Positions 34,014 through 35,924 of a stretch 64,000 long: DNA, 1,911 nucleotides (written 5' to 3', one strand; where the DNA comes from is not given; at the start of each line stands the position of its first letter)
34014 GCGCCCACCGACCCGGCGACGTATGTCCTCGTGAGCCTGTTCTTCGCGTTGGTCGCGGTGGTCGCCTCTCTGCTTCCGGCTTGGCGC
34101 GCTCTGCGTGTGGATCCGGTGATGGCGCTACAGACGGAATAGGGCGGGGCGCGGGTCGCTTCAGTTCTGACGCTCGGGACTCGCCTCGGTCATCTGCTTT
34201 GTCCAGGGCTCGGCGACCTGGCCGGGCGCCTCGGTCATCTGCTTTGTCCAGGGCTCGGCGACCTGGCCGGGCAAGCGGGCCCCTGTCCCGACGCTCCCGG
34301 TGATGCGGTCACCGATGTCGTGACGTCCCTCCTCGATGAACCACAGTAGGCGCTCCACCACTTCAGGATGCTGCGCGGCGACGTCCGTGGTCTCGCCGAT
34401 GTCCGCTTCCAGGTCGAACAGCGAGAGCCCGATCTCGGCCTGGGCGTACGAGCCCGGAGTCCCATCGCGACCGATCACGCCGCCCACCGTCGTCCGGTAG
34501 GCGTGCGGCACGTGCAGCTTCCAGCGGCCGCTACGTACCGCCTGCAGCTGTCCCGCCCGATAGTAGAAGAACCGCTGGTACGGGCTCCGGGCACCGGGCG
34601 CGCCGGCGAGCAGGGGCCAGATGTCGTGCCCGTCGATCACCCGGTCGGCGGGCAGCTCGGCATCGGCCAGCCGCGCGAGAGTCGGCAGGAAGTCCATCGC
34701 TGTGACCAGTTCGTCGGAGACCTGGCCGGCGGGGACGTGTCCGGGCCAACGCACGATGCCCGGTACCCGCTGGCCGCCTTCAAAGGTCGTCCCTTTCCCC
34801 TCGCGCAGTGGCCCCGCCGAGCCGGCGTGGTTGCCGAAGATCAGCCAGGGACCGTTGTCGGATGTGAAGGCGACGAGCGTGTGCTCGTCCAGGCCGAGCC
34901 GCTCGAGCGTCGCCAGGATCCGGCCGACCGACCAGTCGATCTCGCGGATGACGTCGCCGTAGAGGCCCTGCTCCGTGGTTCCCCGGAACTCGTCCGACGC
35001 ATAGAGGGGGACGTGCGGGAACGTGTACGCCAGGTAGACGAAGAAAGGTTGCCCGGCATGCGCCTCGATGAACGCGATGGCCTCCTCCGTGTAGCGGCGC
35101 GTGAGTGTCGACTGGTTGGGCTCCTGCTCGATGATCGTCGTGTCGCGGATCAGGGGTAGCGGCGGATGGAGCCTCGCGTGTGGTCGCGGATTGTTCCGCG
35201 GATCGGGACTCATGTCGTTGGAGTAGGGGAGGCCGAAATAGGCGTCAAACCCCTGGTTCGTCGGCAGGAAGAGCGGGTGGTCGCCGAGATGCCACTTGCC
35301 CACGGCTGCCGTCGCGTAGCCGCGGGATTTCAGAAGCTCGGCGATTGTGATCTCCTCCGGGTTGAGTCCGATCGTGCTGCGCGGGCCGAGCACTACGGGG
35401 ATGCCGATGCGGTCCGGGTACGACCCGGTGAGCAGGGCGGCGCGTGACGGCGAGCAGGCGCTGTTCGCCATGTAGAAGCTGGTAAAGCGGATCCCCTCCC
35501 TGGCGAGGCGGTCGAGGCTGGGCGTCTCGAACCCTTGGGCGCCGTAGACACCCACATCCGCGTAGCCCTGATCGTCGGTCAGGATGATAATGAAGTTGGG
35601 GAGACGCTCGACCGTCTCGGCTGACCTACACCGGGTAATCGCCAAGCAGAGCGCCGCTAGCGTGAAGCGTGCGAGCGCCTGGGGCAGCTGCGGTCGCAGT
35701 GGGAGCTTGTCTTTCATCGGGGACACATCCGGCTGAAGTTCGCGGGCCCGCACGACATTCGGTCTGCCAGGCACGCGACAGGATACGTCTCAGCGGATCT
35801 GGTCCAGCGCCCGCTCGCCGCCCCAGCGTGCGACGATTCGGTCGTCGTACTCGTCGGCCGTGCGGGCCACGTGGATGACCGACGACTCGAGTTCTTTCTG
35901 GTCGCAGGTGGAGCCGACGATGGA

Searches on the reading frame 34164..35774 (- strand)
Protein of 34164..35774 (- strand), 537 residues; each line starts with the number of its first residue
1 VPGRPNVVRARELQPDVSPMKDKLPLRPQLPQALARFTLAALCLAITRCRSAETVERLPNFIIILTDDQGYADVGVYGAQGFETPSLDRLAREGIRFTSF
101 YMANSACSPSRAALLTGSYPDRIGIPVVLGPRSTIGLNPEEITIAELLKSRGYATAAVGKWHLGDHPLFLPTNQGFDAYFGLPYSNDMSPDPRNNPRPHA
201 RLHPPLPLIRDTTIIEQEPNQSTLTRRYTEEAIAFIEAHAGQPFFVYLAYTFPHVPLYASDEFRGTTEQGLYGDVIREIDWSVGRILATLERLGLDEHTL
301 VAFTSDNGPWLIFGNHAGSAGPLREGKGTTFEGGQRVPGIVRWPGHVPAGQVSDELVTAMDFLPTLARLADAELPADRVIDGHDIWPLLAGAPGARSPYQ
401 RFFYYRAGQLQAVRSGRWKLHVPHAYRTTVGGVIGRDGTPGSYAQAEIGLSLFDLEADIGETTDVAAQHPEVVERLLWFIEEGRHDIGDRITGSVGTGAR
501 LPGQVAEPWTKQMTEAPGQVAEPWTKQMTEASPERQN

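Call 40: search_protein_families(library=pfam, proteins=[window:34164-35774:-], max_evalue=0.001)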
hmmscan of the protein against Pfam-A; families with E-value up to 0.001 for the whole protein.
window:34164-35774:- (537 aa): 4 families
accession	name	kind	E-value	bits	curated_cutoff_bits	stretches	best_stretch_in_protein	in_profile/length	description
PF00884.28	Sulfatase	-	1.2e-63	215.7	25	1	59-371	1-300/301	Sulfatase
PF14707.11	Sulfatase_C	-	3.1e-09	37.9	30.9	1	398-487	2-96/127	C-terminal region of aryl-sulfatase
PF16347.10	SGSH_C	-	1.4e-08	35.4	29.3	1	330-407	11-89/154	N-sulphoglucosamine sulphohydrolase, C-terminal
PF01663.27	Phosphodiest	-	2e-06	28.1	23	0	83-125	19-62/342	Type I phosphodiesterase / nucleotide pyrophosphatase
